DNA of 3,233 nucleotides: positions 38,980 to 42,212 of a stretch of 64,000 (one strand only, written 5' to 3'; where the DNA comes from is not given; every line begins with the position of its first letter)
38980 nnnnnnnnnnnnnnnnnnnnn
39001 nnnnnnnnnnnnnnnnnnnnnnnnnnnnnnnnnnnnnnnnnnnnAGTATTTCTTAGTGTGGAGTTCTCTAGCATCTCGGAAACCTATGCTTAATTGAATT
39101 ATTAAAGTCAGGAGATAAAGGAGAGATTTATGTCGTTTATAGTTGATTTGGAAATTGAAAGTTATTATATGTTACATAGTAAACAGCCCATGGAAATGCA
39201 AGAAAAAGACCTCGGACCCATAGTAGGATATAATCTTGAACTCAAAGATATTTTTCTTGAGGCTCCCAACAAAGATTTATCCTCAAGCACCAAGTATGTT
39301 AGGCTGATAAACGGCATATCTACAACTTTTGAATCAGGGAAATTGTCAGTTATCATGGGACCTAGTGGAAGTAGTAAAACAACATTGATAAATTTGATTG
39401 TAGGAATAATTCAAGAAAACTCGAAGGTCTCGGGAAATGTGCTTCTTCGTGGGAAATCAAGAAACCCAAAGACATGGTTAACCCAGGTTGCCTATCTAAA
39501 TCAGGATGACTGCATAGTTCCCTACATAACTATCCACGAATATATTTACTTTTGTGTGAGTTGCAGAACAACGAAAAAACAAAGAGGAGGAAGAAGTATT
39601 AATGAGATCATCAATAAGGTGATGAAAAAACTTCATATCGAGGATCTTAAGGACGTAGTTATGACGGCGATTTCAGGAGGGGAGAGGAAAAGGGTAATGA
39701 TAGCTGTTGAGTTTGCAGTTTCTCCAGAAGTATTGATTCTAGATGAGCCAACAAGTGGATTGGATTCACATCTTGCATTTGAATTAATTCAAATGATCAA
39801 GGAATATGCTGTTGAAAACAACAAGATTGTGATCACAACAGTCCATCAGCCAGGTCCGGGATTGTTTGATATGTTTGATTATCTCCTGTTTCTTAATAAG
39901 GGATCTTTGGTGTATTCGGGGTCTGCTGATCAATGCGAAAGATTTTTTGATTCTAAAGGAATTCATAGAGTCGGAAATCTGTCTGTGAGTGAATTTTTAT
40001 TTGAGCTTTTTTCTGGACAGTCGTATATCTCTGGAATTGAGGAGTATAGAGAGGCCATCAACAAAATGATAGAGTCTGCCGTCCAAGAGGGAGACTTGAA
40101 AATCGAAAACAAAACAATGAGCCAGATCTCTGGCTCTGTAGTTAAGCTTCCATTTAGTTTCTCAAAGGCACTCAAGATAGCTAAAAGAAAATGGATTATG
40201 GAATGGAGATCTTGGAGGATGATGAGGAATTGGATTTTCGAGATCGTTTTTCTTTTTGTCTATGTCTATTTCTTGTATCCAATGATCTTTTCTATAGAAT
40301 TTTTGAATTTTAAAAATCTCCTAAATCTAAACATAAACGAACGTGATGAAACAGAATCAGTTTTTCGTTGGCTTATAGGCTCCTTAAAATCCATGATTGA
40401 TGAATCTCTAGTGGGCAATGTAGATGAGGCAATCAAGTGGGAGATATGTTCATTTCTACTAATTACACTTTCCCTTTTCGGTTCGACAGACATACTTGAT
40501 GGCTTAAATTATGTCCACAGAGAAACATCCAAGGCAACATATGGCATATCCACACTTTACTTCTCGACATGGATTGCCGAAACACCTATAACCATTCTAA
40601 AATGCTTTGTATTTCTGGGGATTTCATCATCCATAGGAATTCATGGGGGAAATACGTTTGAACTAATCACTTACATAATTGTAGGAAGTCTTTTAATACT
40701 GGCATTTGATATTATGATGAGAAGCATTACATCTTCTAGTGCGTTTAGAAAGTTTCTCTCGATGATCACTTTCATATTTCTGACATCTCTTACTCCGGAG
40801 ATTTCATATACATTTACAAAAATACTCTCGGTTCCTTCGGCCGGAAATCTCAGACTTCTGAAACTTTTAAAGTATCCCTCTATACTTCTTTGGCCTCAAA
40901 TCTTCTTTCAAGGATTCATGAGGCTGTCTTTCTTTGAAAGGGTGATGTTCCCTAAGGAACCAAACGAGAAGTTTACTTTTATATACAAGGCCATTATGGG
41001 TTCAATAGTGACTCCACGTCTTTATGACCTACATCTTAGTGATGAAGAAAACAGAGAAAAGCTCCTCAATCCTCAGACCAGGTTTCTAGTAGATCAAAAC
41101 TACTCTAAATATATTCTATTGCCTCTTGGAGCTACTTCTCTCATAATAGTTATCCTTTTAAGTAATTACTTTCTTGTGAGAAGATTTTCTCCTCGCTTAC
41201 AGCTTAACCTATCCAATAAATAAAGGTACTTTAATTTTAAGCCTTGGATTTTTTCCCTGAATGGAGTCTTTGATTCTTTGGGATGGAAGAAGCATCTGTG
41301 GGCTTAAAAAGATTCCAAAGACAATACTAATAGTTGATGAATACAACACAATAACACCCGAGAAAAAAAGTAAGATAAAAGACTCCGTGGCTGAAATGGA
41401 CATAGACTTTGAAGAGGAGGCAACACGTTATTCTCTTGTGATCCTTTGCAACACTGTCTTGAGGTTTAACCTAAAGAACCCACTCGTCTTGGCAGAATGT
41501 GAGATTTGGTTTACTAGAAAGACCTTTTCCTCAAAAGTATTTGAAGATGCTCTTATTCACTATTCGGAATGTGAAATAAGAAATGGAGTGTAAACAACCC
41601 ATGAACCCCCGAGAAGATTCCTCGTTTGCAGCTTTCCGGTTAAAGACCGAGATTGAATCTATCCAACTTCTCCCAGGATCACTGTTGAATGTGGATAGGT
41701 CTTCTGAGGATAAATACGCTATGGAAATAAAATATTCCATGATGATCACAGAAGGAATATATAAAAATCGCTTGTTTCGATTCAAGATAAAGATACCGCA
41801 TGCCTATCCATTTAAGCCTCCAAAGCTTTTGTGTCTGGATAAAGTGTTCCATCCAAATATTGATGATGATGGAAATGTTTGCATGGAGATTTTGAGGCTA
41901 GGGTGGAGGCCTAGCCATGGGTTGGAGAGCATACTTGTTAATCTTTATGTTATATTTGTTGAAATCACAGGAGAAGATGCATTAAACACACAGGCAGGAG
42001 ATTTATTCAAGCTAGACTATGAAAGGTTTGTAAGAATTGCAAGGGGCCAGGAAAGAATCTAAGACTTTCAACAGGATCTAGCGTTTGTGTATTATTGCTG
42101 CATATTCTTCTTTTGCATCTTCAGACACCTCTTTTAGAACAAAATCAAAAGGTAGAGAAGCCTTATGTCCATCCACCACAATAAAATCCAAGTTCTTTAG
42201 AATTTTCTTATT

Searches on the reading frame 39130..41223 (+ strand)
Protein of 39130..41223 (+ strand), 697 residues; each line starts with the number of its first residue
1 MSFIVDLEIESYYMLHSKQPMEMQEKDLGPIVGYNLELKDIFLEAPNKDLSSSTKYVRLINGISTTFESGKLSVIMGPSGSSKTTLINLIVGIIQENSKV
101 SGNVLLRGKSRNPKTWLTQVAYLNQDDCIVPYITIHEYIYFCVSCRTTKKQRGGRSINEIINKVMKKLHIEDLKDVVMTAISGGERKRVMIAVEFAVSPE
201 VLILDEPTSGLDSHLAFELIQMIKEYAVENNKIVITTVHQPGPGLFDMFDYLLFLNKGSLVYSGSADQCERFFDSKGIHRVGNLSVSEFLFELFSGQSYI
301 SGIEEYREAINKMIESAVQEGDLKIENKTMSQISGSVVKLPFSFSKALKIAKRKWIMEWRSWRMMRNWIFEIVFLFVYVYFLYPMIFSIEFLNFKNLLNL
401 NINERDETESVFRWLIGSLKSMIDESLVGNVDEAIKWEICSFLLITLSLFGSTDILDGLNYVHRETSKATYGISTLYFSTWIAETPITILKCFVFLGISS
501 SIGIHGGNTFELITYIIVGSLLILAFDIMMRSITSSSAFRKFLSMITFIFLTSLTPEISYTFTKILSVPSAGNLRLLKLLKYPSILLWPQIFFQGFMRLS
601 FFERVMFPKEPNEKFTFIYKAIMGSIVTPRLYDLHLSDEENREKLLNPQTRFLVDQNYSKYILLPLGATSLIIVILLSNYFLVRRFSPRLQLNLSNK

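Call 28: search_protein_families(library=pfam, proteins=[window:39130-41223:+], max_evalue=0.00001)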
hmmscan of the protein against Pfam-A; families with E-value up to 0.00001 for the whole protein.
window:39130-41223:+ (697 aa): 2 families
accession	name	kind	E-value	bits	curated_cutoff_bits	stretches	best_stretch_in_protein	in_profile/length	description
PF00005.33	ABC_tran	-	2.8e-25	90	25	1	61-209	2-137/137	ABC transporter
PF13304.12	AAA_21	-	4.7e-08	33.9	27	0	155-237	212-297/304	AAA domain, putative AbiEii toxin, Type IV TA system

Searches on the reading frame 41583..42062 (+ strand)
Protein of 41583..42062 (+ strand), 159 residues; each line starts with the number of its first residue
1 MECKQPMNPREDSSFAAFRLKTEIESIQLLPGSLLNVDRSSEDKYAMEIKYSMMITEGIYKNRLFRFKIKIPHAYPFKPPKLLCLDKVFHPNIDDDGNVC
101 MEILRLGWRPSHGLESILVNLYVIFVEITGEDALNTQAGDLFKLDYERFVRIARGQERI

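Call 28: search_protein_families(library=pfam, proteins=[window:41583-42062:+], max_evalue=0.00001)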
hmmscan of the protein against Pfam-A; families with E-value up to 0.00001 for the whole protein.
window:41583-42062:+ (159 aa): 1 family
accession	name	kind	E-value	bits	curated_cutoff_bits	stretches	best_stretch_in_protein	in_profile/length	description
PF00179.31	UQ_con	-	5.2e-29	101.1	27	1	19-154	1-137/140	Ubiquitin-conjugating enzyme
